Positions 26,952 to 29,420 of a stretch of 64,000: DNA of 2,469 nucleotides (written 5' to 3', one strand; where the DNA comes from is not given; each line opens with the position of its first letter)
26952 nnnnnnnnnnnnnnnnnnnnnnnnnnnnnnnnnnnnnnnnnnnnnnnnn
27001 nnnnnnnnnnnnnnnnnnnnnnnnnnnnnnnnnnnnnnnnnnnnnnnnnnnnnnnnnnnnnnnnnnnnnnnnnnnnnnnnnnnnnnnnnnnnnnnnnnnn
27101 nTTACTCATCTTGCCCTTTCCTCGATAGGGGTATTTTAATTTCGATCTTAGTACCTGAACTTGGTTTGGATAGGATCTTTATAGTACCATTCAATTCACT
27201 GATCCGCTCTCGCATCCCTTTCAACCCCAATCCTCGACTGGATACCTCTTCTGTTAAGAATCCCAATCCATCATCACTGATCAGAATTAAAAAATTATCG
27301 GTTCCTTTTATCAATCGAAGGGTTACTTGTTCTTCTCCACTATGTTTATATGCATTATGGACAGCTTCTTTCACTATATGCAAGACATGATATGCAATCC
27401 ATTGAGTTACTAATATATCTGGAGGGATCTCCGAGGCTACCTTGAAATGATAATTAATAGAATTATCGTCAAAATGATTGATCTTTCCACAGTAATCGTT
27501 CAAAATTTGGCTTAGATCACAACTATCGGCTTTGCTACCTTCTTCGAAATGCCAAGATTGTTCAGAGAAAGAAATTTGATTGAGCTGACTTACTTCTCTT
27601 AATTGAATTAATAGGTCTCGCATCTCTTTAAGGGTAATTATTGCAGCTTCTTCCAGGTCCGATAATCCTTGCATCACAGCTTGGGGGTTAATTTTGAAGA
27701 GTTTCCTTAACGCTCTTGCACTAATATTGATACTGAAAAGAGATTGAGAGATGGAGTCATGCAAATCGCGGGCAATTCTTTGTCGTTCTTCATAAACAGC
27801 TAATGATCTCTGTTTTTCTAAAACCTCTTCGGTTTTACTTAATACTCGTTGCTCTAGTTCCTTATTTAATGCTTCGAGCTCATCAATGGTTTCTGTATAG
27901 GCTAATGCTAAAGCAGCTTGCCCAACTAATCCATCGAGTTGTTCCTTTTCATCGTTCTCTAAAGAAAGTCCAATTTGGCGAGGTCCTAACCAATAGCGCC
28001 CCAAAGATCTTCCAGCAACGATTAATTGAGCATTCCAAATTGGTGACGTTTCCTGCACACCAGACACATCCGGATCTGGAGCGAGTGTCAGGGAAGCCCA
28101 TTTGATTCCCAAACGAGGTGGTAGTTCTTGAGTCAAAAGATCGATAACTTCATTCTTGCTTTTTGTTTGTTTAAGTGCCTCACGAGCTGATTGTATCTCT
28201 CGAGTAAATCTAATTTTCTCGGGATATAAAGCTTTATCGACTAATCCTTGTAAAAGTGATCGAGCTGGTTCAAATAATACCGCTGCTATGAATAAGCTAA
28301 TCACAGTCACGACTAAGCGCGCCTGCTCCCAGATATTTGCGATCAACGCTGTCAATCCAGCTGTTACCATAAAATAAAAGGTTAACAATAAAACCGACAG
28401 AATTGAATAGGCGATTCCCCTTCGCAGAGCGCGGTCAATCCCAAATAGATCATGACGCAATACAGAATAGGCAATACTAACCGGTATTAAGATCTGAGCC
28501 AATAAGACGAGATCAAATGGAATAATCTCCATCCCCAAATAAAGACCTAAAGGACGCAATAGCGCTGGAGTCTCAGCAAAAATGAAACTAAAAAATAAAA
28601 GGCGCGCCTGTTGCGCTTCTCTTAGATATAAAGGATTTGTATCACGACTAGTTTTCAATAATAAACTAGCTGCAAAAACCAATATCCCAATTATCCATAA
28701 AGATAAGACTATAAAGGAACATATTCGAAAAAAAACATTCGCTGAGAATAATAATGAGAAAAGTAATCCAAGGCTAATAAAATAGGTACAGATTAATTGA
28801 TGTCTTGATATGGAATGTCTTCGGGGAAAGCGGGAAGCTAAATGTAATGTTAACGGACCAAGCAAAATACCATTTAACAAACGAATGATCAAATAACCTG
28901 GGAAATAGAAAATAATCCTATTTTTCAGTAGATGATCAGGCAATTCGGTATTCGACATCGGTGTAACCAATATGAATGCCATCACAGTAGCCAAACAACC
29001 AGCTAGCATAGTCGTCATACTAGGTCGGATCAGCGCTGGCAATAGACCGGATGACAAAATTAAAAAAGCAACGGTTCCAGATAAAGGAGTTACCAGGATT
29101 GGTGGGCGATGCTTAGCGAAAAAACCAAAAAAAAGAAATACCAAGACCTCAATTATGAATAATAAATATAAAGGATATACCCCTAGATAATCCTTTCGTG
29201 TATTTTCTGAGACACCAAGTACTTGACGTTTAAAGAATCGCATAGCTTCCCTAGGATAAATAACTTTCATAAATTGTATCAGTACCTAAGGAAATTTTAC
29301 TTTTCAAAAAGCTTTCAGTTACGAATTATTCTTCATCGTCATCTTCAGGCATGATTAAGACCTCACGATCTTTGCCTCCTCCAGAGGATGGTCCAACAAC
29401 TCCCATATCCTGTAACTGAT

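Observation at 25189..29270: Two-component operon ends in a cytochrome-P450-fold protein that has lost its heme-thiolate cysteine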

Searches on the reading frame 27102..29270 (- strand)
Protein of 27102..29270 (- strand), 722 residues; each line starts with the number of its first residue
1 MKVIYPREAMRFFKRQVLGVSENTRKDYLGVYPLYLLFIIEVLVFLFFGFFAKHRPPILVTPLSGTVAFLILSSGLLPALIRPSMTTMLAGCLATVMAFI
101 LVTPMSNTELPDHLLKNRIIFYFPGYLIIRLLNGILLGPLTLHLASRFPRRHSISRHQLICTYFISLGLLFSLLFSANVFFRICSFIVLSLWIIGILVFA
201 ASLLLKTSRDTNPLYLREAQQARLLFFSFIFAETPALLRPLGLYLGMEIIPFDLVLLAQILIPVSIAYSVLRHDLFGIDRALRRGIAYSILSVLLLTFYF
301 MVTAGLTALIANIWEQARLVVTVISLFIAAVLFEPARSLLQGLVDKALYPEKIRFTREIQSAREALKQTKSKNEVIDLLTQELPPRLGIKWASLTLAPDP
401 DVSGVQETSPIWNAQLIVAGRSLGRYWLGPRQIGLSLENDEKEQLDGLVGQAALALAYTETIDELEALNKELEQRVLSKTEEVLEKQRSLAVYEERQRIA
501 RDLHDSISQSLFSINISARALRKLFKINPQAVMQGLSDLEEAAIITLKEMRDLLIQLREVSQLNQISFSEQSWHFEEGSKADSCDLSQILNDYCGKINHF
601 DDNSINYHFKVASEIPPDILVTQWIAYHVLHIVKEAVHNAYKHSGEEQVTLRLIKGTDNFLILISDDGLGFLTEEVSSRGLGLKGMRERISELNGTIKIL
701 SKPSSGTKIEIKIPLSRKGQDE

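Call 3: search_protein_families(library=pfam, proteins=[window:27102-29270:-], max_evalue=1)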
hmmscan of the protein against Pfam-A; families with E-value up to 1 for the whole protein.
window:27102-29270:- (722 aa): 4 families
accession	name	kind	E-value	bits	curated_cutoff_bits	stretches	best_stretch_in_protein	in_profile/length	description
PF07730.19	HisKA_3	-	2.1e-16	60.7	24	1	495-560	1-66/68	Histidine kinase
PF02518.31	HATPase_c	-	9.9e-13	48.9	26.4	1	629-716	6-110/111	Histidine kinase-, DNA gyrase B-, and HSP90-like ATPase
PF13581.12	HATPase_c_2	-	0.009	16.5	27.4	1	620-676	23-84/127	Histidine kinase-like ATPase domain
PF18387.7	zf_C2H2_ZHX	-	0.16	12.1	27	1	636-655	21-40/53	Zinc-fingers and homeoboxes C2H2 finger domain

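Call 4: search_protein_families(library=ncbifam, proteins=[window:27102-29270:-], max_evalue=1)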
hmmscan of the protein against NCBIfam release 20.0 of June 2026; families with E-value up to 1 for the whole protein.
window:27102-29270:- (722 aa): 21 families
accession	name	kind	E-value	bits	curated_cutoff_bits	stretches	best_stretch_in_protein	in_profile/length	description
NF008184.0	PRK10935.1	equivalog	1.4e-25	90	553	3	610-717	454-561/565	nitrate/nitrite two-component system sensor histidine kinase NarQ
NF052531.1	Strep_LiaS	equivalog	1.9e-24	86.6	450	2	623-715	235-327/328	envelope stress sensor histidine kinase LiaS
NF007896.0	PRK10600.1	equivalog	6.2e-23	81.3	578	1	484-712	379-582/598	nitrate/nitrite two-component system sensor histidine kinase NarX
NF008649.0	PRK11644.1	equivalog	5.2e-22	78.3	408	1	444-715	254-496/499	signal transduction histidine-protein kinase/phosphatase UhpB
NF052443.1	SensHisKinMctS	equivalog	6.3e-21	74.2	700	2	629-718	360-451/457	two-component system sensor histidine kinase MctS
NF047786.1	his_kin_MadS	equivalog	8.9e-16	58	500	1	459-714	198-434/434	MadS family sensor histidine kinase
NF047322.1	HK_morpho_MacS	equivalog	4.4e-14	52.5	300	1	481-714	168-367/367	MacS family sensor histidine kinase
NF008298.1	PRK11086.1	subfamily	1.1e-05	24.1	520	1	594-717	391-527/529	DcuS/MalK family sensor histidine kinase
NF033092.0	HK_WalK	equivalog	5e-05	22.1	725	1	597-714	457-593/594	cell wall metabolism sensor histidine kinase WalK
NF010411.0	PRK13837.1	equivalog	5e-05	21.5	647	1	678-718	638-678/828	two-component system VirA-like sensor kinase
NF041336.1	CheA_Halo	equivalog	0.00022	20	950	1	675-716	497-538/666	chemotaxis protein CheA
NF008468.0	PRK11360.1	equivalog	0.00031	19.2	646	1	556-720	437-613/616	two-component system sensor histidine kinase AtoS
NF007835.0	PRK10547.1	equivalog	0.0039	15.8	793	1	674-716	482-524/670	chemotaxis protein CheA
TIGR02916.1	PEP_his_kin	equivalog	0.0097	14.5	300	0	260-383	202-331/679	XrtA/PEP-CTERM system histidine kinase PrsK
NF053512.1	nitric_RR_NosR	exception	0.011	14.8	400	1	454-497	127-170/422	response regulator c-di-GMP phosphodiesterase, NosR family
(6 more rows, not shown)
